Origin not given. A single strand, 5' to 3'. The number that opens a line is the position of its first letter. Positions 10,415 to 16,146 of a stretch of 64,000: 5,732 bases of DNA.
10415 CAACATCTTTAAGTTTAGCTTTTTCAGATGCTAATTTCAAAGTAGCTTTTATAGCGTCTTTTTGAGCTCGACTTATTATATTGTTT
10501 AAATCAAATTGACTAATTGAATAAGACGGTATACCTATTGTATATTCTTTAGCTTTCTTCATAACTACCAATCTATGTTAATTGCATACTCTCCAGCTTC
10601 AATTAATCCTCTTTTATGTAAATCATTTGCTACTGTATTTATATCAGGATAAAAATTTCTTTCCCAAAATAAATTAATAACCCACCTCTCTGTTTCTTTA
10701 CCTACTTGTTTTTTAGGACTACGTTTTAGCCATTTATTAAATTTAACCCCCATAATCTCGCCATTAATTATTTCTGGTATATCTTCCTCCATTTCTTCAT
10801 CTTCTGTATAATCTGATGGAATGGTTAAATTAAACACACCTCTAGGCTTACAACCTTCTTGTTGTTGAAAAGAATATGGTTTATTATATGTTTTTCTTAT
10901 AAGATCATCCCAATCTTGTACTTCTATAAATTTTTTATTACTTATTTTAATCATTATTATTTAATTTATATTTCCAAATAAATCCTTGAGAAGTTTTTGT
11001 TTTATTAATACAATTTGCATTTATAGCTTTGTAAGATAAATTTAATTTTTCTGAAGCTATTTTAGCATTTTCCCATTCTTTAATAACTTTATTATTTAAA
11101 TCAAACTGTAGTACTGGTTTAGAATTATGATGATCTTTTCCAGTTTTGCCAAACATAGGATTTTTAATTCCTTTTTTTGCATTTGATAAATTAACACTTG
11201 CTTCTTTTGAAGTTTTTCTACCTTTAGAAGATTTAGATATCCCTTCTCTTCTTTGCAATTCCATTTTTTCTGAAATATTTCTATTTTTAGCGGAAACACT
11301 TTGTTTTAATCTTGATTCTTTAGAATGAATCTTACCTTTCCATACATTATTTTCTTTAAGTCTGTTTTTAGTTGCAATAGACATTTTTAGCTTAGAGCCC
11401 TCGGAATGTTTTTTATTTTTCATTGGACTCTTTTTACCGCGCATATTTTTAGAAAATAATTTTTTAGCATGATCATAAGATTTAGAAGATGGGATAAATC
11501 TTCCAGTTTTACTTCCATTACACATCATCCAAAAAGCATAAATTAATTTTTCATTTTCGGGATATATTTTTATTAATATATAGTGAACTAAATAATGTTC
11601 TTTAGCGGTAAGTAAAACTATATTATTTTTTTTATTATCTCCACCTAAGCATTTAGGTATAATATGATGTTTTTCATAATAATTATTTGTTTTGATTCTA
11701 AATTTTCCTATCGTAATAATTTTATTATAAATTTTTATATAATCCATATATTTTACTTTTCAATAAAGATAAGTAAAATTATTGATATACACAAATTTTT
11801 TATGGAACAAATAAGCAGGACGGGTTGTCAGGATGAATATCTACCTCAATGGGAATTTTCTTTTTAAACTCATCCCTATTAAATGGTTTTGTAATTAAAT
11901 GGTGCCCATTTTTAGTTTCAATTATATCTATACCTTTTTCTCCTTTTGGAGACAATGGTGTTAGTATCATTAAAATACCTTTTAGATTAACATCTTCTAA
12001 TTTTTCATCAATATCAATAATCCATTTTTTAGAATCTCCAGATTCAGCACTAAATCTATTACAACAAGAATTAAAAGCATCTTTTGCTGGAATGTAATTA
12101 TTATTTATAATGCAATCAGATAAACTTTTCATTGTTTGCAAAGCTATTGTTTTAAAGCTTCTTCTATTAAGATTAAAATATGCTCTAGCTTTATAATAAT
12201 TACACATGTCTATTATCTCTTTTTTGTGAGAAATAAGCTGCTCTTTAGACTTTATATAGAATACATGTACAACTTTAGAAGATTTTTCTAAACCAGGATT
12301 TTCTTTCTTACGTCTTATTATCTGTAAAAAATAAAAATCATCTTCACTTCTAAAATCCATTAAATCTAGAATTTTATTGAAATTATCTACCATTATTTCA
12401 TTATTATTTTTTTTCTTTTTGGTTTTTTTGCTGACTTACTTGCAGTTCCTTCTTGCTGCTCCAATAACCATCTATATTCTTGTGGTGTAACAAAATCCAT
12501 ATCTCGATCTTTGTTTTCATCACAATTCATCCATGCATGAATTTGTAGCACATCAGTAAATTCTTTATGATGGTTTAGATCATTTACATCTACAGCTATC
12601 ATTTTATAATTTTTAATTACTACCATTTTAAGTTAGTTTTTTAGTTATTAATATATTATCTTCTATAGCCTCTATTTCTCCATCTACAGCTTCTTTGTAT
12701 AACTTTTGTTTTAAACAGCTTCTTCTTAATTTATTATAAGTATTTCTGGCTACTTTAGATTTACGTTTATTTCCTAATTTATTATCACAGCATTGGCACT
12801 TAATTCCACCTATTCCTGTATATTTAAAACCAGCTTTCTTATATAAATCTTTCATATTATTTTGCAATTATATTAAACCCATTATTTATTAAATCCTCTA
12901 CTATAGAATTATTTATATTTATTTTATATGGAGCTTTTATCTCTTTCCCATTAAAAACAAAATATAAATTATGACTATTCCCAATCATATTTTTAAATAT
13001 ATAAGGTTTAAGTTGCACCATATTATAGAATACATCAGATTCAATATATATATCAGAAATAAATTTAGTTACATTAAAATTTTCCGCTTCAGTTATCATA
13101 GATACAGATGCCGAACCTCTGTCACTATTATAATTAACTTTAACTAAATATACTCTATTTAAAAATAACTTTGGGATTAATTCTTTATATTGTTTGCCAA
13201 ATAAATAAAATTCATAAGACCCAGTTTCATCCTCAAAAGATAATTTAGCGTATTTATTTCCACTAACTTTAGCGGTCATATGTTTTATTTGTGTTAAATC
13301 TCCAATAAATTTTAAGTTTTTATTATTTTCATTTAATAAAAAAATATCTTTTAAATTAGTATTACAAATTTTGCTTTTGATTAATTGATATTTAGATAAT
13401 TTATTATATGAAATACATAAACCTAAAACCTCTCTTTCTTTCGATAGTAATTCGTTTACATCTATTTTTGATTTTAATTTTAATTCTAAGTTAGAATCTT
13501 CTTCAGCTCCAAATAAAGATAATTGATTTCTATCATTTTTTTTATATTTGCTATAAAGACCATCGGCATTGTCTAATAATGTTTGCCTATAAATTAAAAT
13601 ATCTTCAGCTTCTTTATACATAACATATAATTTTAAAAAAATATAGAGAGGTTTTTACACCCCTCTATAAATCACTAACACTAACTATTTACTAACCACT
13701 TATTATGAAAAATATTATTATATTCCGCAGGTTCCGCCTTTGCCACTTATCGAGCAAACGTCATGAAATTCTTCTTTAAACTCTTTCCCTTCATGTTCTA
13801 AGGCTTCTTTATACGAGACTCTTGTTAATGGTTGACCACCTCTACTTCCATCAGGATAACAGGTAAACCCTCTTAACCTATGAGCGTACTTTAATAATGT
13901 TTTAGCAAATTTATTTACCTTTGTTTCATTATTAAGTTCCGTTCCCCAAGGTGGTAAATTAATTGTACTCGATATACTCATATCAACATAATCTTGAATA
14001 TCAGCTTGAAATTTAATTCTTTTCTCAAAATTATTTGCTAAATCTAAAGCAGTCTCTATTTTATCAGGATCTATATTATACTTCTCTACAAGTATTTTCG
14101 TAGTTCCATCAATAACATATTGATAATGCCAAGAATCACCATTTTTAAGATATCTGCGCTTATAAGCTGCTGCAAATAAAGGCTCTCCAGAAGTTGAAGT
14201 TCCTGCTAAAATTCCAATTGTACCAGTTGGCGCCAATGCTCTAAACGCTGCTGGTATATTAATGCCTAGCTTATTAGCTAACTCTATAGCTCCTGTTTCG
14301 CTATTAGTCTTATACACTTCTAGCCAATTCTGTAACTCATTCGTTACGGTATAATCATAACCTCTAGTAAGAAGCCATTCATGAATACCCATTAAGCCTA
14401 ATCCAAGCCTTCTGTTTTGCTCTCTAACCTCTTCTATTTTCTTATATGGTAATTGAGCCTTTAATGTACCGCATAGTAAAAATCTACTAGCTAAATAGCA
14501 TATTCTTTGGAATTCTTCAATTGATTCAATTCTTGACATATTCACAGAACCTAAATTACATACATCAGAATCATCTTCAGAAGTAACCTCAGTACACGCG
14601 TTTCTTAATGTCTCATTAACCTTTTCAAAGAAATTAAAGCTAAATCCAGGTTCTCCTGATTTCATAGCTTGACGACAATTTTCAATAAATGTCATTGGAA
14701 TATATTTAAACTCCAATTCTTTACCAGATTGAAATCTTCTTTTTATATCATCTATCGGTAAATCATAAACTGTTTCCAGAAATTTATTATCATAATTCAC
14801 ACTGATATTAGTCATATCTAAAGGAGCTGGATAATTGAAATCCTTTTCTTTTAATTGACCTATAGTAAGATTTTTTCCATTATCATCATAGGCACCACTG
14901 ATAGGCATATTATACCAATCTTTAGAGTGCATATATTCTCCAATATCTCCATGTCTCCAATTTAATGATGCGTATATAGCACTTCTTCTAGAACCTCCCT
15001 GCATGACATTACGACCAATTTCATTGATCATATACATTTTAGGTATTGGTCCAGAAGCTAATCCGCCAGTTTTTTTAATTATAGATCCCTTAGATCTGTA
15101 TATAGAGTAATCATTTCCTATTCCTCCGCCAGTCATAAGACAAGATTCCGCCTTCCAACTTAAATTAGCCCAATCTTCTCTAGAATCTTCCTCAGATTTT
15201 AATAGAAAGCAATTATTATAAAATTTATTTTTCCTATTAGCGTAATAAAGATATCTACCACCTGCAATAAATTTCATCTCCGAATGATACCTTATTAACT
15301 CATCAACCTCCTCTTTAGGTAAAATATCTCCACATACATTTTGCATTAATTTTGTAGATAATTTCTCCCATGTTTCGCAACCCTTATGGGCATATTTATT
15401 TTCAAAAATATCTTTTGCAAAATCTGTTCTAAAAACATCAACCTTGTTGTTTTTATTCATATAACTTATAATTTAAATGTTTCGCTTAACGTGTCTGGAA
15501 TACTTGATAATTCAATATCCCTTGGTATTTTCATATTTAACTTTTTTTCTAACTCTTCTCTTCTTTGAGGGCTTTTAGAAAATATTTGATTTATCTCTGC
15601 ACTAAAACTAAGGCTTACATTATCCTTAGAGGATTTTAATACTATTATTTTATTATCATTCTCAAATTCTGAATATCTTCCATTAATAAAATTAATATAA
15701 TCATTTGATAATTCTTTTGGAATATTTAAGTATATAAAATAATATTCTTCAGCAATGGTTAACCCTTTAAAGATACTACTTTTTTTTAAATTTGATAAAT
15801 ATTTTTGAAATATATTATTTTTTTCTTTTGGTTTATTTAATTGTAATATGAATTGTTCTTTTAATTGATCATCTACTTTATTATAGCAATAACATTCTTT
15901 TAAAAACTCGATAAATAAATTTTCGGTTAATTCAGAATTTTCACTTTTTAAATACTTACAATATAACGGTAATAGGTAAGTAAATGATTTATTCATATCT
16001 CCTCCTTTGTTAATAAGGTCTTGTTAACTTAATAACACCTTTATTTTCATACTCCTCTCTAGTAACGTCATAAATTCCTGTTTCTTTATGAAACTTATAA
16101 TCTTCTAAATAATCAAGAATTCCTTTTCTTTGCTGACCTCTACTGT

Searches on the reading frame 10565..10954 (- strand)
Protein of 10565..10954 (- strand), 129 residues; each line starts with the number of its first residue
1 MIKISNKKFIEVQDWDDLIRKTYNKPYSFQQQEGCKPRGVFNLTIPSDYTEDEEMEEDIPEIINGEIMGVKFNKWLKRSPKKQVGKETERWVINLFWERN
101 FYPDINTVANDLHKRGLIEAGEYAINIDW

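Call 3: search_protein_families(library=pfam, proteins=[window:10565-10954:-], max_evalue=0.01)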
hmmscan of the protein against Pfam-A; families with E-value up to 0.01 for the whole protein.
window:10565-10954:- (129 aa): 0 families

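Call 4: search_protein_families(library=phrogs, proteins=[window:10565-10954:-], max_evalue=0.001)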
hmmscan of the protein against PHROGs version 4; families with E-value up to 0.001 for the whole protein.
window:10565-10954:- (129 aa): 1 family
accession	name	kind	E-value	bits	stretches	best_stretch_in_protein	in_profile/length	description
phrog_27943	-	unknown function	1.5e-45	155.3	1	7-129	4-125/125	-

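Call 92: search_protein_families(library=pfam, proteins=[window:10565-10954:-], max_evalue=1)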
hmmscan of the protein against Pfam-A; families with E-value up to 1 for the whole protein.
window:10565-10954:- (129 aa): 0 families

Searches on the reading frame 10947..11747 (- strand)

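Call 3: search_protein_families(library=pfam, proteins=[window:10947-11747:-], max_evalue=0.01)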
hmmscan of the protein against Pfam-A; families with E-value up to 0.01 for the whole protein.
window:10947-11747:- (266 aa): 5 families
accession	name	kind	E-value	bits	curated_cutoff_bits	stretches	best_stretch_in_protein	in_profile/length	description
PF07460.16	NUMOD3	-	3.2e-13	49.8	20.4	3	94-123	8-37/37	NUMOD3 motif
PF07453.19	NUMOD1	-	0.0017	19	22.8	1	210-243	1-34/37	NUMOD1 domain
PF01844.29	HNH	-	0.0034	17.9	21.4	1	22-46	12-36/47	HNH endonuclease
PF14279.12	HNH_5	-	0.0048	17.2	27.5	0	20-44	10-33/56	HNH endonuclease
PF13395.12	HNH_4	-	0.0061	16.9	22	0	17-49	12-43/54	HNH endonuclease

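Call 4: search_protein_families(library=phrogs, proteins=[window:10947-11747:-], max_evalue=0.001)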
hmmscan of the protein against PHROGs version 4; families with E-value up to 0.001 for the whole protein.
window:10947-11747:- (266 aa): 4 families
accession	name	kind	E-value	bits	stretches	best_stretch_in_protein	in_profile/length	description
phrog_655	-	DNA, RNA and nucleotide metabolism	1.5e-49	170.8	1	1-263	27-248/343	homing endonuclease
phrog_10088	-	DNA, RNA and nucleotide metabolism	1.6e-09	38.5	1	1-64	1-65/331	homing endonuclease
phrog_12434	-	DNA, RNA and nucleotide metabolism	2.7e-06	28.1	1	4-158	20-162/292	HNH endonuclease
phrog_20162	-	DNA, RNA and nucleotide metabolism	4.9e-05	24.6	1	207-261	28-82/88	HNH endonuclease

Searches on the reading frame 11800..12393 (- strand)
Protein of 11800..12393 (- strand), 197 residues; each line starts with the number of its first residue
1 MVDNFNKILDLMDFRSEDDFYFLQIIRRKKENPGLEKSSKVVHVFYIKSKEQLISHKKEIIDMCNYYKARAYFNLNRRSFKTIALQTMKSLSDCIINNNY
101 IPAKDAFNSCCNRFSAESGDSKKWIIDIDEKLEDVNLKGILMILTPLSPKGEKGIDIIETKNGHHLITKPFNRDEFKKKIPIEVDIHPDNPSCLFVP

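Call 20: search_protein_families(library=phrogs, proteins=[window:11800-12393:-], max_evalue=0.00001)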
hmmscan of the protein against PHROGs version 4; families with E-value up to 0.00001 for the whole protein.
window:11800-12393:- (197 aa): 1 family
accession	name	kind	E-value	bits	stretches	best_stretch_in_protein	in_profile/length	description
phrog_14949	-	unknown function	7.4e-35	121.6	1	1-184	4-224/240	-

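Call 92: search_protein_families(library=pfam, proteins=[window:11800-12393:-], max_evalue=1)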
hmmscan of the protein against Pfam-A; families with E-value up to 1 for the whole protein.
window:11800-12393:- (197 aa): 3 families
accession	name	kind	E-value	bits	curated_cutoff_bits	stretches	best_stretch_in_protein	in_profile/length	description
PF14005.11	YpjP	-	0.02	15.3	27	0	122-175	43-96/134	YpjP-like protein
PF02374.21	ArsA_ATPase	-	0.031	13.9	24.3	1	77-140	224-283/305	Anion-transporting ATPase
PF08991.16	CMC4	-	0.13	13.1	28.9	1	91-123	9-46/62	Cx9C motif-containing protein 4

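Call 93: find_homologous_proteins(query=window:11800-12393:-)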
Query window:11800-12393:- (197 aa): 235 proteins with E <= 0.001 among 328 candidates; the best 120 are listed.
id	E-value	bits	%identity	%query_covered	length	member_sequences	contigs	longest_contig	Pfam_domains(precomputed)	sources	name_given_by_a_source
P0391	6.1e-128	442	100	100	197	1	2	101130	-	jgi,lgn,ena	-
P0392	1.5e-78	281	68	99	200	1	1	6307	-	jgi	jgi:hypothetical protein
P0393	3.9e-66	240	59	99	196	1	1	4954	-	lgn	-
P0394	2.4e-61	225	55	100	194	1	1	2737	-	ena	-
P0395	7.7e-52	194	49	100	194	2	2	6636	-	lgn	-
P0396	4.4e-50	188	49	100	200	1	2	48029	-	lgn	-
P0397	2.4e-49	186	46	100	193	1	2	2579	-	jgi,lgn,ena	-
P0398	2.8e-49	185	50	100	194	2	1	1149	-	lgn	-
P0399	5.3e-49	184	49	100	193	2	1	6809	-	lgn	-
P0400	6.1e-49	184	49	100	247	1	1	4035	-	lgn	-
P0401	4.7e-48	181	47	100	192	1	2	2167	-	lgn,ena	-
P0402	8.5e-48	181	49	99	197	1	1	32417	-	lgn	-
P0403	8.8e-48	181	47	100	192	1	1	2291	-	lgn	-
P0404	8.9e-48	180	48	100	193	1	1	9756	-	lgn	-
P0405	1.4e-47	180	49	100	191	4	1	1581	-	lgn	-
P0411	1.3e-46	177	46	100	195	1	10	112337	-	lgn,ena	-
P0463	9.6e-41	158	45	99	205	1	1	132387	-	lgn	-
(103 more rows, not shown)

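Call 95: search_solved_structures(query=A3, max_evalue=10, show_alignments=4)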
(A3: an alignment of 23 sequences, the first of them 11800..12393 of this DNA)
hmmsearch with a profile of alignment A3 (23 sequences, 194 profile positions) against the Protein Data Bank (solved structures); distinct sequences matched with E-value up to 10: 1.
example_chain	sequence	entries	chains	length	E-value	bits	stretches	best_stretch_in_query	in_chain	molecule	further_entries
8rd8_To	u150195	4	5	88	0.42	13.3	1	76-123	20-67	Small ribosomal subunit protein bS20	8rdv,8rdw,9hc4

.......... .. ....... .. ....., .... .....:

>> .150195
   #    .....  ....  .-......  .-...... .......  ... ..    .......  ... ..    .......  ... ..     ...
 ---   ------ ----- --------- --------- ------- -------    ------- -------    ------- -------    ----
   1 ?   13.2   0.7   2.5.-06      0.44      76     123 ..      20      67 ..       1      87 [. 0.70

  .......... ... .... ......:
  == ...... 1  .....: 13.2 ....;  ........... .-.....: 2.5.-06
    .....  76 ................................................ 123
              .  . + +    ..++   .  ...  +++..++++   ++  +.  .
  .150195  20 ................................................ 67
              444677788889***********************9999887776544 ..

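Call 96: find_encoding_contigs(protein=P0411, flank=6000, max_places=2)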
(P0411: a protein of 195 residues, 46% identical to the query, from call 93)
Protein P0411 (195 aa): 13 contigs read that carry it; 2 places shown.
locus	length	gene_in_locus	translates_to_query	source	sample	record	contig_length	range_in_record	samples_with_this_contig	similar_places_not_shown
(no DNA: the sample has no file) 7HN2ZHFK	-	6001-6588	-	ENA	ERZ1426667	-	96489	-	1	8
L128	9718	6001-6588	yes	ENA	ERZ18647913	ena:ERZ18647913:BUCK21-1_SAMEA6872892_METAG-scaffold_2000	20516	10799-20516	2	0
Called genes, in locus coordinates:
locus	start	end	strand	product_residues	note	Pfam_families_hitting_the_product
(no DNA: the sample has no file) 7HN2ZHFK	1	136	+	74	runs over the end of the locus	-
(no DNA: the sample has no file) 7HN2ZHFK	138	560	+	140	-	PF01668:SmpB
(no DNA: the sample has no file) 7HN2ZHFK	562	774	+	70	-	-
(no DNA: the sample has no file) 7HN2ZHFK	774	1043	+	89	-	-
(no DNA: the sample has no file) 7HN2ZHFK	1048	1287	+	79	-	-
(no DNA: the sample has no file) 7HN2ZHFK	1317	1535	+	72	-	-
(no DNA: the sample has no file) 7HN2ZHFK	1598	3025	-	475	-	-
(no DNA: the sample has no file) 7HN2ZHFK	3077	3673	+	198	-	PF00182:Glyco_hydro_19 (faint)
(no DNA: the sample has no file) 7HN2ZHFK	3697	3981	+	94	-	-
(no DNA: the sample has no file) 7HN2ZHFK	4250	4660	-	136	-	PF01797:Y1_Tnp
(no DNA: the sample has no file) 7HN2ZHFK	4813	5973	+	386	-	PF12323:HTH_OrfB_IS605, PF01385:OrfB_IS605, PF07282:Cas12f1-like_TNB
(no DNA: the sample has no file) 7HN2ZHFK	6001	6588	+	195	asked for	-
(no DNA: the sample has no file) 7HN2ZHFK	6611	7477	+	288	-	-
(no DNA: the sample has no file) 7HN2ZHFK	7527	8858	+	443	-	-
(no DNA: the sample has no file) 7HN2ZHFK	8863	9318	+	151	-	-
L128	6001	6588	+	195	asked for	-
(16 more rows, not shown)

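Call 97: find_encoding_contigs(protein=P0463, flank=6000, max_places=1)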
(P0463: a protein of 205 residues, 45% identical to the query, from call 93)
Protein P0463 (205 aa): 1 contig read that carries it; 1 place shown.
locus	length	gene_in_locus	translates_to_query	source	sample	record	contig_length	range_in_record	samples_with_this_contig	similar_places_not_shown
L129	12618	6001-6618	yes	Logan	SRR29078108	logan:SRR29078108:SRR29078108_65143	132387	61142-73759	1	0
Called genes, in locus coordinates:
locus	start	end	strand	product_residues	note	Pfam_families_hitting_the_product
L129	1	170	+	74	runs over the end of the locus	-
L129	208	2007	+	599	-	PF00691:OmpA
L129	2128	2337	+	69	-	-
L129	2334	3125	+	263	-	PF00528:BPD_transp_1 (weak)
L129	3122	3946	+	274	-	PF00005:ABC_tran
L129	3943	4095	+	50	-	-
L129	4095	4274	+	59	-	-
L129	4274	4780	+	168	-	-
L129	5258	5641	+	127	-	-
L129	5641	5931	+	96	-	-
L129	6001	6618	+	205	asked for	-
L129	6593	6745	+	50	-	-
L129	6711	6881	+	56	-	-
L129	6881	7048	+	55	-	-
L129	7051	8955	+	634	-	-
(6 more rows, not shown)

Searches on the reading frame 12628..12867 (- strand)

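Call 92: search_protein_families(library=pfam, proteins=[window:12628-12867:-], max_evalue=1)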
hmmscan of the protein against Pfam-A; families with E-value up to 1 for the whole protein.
window:12628-12867:- (79 aa): 1 family
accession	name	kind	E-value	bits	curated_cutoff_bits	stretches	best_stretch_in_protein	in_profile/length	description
PF00653.27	BIR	-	0.0049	17.8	22.9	1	11-51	25-66/70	Inhibitor of Apoptosis domain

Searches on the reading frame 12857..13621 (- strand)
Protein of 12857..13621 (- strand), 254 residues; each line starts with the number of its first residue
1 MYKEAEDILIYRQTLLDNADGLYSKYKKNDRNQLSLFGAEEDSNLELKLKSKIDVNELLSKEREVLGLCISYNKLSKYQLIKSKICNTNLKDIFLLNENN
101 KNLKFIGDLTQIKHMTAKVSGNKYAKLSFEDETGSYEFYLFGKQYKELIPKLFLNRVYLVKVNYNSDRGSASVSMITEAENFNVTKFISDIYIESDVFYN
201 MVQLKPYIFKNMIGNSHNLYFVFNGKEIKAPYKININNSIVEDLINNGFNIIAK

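Call 20: search_protein_families(library=phrogs, proteins=[window:12857-13621:-], max_evalue=0.00001)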
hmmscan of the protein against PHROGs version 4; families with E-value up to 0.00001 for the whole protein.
window:12857-13621:- (254 aa): 0 families

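Call 92: search_protein_families(library=pfam, proteins=[window:12857-13621:-], max_evalue=1)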
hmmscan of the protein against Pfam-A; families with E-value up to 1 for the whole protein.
window:12857-13621:- (254 aa): 3 families
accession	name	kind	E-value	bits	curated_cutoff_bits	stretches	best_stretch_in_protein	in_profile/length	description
PF01336.31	tRNA_anti-codon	-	0.0013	19.1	27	1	116-163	11-56/75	OB-fold nucleic acid binding domain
PF08955.15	BofC_C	-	0.034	14.7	21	1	31-80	18-67/74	BofC C-terminal domain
PF08794.16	FHBP_C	-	0.18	13.1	28.1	0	110-148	55-93/97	Factor H binding protein, C-terminal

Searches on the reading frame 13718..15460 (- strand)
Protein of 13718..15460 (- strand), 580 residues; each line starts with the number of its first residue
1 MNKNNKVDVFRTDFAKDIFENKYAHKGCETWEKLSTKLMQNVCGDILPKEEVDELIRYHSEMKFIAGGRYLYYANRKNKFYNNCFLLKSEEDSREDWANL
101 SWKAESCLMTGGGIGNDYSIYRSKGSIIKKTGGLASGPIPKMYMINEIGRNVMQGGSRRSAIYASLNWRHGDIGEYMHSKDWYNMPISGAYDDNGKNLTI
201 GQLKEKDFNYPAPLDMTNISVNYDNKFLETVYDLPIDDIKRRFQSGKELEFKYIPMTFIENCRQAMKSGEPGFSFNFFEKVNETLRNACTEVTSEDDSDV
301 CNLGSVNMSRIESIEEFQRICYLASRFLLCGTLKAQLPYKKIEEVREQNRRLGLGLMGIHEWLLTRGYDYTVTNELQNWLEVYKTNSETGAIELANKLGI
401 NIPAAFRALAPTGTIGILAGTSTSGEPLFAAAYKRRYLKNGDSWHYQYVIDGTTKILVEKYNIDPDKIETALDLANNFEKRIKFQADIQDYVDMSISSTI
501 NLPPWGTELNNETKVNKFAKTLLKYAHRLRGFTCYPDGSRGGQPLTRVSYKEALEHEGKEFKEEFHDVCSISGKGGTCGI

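Call 20: search_protein_families(library=phrogs, proteins=[window:13718-15460:-], max_evalue=0.00001)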
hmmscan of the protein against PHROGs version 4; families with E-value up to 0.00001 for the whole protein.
window:13718-15460:- (580 aa): 4 families
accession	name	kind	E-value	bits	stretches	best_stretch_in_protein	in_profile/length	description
phrog_84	-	DNA, RNA and nucleotide metabolism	1e-56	193.6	2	29-392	226-604/975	ribonucleoside-diphosphate reductase large subunit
phrog_367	-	DNA, RNA and nucleotide metabolism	1.5e-39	136.8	1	127-504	251-625/701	ribonucleotide reductase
phrog_3844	-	moron, auxiliary metabolic gene and host takeover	3.4e-13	50.3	1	280-371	134-233/451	NrdA-like aerobic NDP reductase large subunit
phrog_3987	-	DNA, RNA and nucleotide metabolism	8.1e-10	38.9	1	76-181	214-318/467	ribonucleotide reductase large subunit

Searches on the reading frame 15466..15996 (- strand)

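Call 20: search_protein_families(library=phrogs, proteins=[window:15466-15996:-], max_evalue=0.00001)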
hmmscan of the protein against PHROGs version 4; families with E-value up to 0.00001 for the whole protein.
window:15466-15996:- (176 aa): 0 families

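Call 92: search_protein_families(library=pfam, proteins=[window:15466-15996:-], max_evalue=1)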
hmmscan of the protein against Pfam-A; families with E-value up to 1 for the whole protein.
window:15466-15996:- (176 aa): 1 family
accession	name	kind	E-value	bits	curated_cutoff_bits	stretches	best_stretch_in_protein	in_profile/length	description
PF17127.10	DUF5106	-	0.37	11.6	28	1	3-53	94-145/151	Domain of unknown function (DUF5106)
